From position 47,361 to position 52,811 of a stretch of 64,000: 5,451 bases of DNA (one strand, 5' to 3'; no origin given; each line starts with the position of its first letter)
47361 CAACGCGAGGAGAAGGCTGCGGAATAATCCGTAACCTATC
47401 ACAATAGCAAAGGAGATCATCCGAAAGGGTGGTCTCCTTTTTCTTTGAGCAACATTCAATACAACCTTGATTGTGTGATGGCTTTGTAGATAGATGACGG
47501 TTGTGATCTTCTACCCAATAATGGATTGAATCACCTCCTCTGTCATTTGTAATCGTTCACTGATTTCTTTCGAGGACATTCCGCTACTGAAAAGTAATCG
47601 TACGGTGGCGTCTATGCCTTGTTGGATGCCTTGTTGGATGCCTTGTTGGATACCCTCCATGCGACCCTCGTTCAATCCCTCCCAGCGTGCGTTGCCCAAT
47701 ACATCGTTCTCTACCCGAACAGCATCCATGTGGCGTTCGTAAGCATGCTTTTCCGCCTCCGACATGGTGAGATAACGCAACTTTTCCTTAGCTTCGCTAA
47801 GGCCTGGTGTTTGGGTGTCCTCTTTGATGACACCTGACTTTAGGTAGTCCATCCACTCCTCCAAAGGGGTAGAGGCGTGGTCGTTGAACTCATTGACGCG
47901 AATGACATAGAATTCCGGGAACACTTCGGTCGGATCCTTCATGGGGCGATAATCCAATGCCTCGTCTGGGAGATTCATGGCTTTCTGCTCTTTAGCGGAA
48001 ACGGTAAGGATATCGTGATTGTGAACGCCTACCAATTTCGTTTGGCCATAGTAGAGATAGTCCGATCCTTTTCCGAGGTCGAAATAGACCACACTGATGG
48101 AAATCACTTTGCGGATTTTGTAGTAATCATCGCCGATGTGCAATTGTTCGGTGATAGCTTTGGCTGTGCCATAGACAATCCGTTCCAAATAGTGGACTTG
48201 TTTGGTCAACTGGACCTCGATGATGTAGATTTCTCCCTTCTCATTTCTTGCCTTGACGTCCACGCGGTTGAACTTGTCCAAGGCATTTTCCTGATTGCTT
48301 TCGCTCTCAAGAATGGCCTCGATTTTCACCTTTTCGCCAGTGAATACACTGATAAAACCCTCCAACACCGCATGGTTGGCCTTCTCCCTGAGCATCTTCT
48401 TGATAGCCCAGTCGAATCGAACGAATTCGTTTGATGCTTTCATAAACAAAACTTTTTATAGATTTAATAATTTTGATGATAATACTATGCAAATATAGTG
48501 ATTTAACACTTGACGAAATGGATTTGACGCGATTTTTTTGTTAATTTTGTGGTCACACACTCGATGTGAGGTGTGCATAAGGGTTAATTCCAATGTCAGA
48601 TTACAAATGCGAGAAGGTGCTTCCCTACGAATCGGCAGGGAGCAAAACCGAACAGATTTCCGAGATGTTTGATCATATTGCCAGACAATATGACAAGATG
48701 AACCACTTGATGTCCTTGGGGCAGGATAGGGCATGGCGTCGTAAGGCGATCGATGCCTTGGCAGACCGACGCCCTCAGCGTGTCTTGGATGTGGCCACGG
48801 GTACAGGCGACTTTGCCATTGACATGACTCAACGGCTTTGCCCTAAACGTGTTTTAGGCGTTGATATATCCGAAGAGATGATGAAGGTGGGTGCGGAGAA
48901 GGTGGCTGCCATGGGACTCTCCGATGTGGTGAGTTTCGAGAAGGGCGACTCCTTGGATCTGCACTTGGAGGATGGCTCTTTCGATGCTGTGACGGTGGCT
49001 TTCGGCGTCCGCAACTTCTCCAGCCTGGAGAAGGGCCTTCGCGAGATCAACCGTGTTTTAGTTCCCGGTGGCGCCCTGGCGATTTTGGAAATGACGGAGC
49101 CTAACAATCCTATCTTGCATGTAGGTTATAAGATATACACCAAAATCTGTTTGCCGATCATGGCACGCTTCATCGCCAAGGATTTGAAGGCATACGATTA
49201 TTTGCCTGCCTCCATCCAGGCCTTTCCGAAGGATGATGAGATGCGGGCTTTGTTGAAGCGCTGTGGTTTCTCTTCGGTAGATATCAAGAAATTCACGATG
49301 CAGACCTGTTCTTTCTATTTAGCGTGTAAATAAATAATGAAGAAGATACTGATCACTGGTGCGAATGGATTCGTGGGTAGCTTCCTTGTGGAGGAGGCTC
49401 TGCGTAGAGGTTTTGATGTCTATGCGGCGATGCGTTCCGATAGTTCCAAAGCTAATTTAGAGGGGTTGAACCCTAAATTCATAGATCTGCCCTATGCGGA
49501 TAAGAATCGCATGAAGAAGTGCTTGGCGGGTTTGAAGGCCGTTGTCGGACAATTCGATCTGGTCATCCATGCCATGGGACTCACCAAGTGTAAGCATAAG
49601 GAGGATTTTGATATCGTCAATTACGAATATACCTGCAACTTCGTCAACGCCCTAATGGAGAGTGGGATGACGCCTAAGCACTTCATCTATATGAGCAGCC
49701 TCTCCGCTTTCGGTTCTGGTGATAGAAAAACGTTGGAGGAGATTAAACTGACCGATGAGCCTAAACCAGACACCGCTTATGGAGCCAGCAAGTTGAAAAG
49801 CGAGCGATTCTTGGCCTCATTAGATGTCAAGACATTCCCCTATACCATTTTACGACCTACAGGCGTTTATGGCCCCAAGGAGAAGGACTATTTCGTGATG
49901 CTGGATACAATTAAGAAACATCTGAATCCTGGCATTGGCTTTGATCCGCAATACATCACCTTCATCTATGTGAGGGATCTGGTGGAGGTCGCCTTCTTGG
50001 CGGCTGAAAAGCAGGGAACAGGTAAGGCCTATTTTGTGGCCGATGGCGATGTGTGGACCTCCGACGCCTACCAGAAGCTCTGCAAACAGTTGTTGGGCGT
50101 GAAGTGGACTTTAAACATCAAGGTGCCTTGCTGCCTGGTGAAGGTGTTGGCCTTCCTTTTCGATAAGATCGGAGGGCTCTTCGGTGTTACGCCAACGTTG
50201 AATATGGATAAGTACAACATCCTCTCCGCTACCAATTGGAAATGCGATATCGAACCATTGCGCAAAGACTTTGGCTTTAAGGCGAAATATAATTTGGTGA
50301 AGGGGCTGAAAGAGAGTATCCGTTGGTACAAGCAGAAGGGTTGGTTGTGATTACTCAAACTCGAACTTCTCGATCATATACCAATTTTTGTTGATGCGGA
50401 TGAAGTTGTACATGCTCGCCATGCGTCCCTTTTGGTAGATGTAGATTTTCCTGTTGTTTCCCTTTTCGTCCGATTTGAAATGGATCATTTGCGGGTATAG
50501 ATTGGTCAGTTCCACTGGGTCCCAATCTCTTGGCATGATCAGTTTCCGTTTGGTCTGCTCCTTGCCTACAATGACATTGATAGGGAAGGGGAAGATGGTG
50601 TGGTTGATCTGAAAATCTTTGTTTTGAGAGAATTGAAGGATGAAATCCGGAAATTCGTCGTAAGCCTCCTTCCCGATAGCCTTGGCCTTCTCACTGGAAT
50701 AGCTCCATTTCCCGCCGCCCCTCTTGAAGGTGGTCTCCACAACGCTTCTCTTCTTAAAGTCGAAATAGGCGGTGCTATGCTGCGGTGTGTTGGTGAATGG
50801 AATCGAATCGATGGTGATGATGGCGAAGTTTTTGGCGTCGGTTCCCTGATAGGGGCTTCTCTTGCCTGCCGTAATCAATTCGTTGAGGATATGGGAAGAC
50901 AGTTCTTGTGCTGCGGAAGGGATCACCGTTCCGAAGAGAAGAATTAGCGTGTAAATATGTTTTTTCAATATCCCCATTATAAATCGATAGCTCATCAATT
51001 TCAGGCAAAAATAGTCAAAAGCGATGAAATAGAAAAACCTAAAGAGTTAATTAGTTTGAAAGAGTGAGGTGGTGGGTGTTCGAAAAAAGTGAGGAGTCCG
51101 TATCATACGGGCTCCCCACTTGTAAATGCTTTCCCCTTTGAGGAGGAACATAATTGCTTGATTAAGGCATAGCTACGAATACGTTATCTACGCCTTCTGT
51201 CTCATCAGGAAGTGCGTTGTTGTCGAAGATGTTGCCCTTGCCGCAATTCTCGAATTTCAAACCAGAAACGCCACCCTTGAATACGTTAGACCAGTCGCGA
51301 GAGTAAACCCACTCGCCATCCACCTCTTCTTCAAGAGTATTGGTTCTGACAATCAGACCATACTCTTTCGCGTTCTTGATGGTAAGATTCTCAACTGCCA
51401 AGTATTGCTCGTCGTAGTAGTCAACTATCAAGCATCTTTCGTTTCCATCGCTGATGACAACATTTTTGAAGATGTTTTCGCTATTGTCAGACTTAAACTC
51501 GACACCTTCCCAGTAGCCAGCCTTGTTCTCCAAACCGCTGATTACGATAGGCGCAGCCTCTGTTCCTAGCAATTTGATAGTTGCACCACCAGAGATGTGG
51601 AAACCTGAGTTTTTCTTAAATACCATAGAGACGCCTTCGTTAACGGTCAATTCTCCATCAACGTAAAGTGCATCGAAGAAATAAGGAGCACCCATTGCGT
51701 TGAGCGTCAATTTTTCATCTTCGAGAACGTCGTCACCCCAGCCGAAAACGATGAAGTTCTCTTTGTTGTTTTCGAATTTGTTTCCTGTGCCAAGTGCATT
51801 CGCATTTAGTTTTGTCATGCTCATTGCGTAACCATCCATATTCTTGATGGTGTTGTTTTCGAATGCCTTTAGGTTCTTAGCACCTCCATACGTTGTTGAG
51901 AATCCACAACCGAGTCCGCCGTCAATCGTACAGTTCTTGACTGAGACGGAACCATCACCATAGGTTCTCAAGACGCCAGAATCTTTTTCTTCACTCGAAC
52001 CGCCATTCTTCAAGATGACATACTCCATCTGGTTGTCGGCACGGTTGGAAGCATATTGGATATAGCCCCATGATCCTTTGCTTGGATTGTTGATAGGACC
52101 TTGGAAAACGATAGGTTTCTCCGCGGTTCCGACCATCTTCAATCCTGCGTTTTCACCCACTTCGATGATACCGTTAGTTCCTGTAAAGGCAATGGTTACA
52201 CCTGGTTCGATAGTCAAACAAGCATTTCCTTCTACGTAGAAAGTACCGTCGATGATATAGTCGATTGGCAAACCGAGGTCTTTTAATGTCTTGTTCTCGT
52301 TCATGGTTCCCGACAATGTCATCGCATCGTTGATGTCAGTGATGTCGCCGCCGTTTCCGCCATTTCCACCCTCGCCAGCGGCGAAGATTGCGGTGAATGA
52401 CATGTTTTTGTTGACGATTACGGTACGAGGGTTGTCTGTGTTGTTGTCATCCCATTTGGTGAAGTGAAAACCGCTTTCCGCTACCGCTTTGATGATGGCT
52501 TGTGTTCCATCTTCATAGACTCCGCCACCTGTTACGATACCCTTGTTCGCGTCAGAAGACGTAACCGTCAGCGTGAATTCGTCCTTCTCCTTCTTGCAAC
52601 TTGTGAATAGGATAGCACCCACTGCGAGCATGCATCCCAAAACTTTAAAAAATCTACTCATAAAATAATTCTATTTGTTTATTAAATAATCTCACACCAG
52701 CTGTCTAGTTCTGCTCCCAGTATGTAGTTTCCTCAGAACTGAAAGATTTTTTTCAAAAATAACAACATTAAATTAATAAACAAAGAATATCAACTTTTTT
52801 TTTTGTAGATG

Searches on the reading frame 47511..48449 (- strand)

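Call 38: search_protein_families(library=pfam, proteins=[window:47511-48449:-], max_evalue=0.001)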
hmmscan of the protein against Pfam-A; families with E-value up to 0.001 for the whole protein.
window:47511-48449:- (312 aa): 1 family
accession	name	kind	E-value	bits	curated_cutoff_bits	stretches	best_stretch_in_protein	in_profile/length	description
PF12784.13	PDDEXK_2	-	1.7e-23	84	27.4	1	12-247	3-222/229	PD-(D/E)XK nuclease family transposase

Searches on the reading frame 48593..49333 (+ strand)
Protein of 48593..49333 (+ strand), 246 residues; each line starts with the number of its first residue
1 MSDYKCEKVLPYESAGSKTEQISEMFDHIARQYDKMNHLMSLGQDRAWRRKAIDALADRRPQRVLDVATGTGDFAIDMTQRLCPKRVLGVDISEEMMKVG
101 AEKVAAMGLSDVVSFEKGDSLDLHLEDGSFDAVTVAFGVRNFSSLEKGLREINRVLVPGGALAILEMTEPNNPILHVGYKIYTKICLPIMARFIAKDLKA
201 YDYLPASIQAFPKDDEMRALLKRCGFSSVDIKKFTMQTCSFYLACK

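Call 38: search_protein_families(library=pfam, proteins=[window:48593-49333:+], max_evalue=0.001)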
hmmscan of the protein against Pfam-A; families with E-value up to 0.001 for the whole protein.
window:48593-49333:+ (246 aa): 14 families
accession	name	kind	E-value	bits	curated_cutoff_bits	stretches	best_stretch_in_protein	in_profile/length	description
PF01209.24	Ubie_methyltran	-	4.9e-67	226.1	20.1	1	17-246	4-233/233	ubiE/COQ5 methyltransferase family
PF13649.12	Methyltransf_25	-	5.3e-21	75.6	27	1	64-160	1-97/97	Methyltransferase domain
PF08241.18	Methyltransf_11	-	7.2e-20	71.9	21.2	1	65-164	1-95/95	Methyltransferase domain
PF13847.12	Methyltransf_31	-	3.7e-17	62.8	27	1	62-168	5-113/145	Methyltransferase domain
PF08242.18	Methyltransf_12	-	4.1e-12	47.1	30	1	65-162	1-98/98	Methyltransferase domain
PF13489.12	Methyltransf_23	-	1.7e-09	38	27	1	46-202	7-133/164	Methyltransferase domain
PF12147.14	Methyltransf_20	-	8.5e-08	32.2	21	1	55-230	128-293/309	Putative methyltransferase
PF01728.25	FtsJ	-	7.5e-05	23.2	24.1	1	60-154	21-114/181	FtsJ-like methyltransferase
PF02353.26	CMAS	-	0.0001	22.2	27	1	50-197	52-188/273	Mycolic acid cyclopropane synthetase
PF02390.23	Methyltransf_4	-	0.00032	20.6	24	0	64-137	5-80/173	Putative methyltransferase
PF12847.13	Methyltransf_18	-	0.00043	20.8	27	1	60-136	14-89/151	Methyltransferase domain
PF20922.3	Anamorsin_N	-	0.00046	20.4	27.1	1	94-170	14-93/163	Anamorsin, N-terminal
PF02475.24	TRM5-TYW2_MTfase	-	0.00076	19.9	28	0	50-147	27-122/164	TRM5/TYW2 methyltransferase domain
PF01135.25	PCMT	-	0.00083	19.6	20.3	0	60-158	73-172/210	Protein-L-isoaspartate(D-aspartate) O-methyltransferase (PCMT)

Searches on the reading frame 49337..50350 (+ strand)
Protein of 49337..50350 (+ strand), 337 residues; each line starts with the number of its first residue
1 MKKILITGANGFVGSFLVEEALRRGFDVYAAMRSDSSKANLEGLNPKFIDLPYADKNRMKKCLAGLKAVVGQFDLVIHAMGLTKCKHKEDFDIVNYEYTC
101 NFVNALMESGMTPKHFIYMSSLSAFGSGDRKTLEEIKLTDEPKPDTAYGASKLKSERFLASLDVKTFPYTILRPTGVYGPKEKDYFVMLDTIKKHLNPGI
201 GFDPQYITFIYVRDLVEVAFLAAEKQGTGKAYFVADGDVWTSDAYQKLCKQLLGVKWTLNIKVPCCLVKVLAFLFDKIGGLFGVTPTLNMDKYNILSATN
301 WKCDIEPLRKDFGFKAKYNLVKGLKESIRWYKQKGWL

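Call 38: search_protein_families(library=pfam, proteins=[window:49337-50350:+], max_evalue=0.001)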
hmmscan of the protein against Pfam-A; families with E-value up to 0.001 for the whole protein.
window:49337-50350:+ (337 aa): 8 families
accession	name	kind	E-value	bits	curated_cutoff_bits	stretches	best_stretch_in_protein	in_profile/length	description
PF01370.27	Epimerase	-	4.6e-27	95.4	20.9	1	4-234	1-239/240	NAD dependent epimerase/dehydratase family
PF01073.25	3Beta_HSD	-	2.8e-17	63.1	22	1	5-237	1-251/280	3-beta hydroxysteroid dehydrogenase/isomerase family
PF04321.23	RmlD_sub_bind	-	6.7e-15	55.3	27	1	3-226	2-200/287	RmlD substrate binding domain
PF13460.12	NAD_binding_10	-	6.3e-14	52.7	27.2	1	8-189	1-158/184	NAD(P)H-binding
PF16363.11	GDP_Man_Dehyd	-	4e-13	50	27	1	5-251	1-264/332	GDP-mannose 4,6 dehydratase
PF07993.18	NAD_binding_4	-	1.9e-12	47.4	20.1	2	6-71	1-68/258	Male sterility protein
PF05368.20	NmrA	-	5.7e-07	29.9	27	1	2-121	3-107/298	NmrA-like family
PF00106.31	adh_short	-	8.1e-05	22.6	26.6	1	2-97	1-102/195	short chain dehydrogenase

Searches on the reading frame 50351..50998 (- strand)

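Call 38: search_protein_families(library=pfam, proteins=[window:50351-50998:-], max_evalue=0.001)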
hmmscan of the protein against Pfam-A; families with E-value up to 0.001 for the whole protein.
window:50351-50998:- (215 aa): 1 family
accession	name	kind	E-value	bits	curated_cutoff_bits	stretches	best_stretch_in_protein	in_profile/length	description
PF14254.12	DUF4348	-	7.7e-05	22.6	27.2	1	108-208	5-111/230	Domain of unknown function (DUF4348)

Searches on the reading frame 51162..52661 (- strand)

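Call 38: search_protein_families(library=pfam, proteins=[window:51162-52661:-], max_evalue=0.001)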
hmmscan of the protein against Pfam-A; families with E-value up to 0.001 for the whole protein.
window:51162-52661:- (499 aa): 2 families
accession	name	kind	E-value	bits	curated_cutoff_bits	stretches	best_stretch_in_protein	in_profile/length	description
PF18998.6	Flg_new_2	-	9.3e-10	38.8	23.6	1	32-95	2-71/73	Divergent InlB B-repeat domain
PF13229.12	Beta_helix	-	4.3e-09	36.6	25.9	1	220-310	67-149/158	Right handed beta helix region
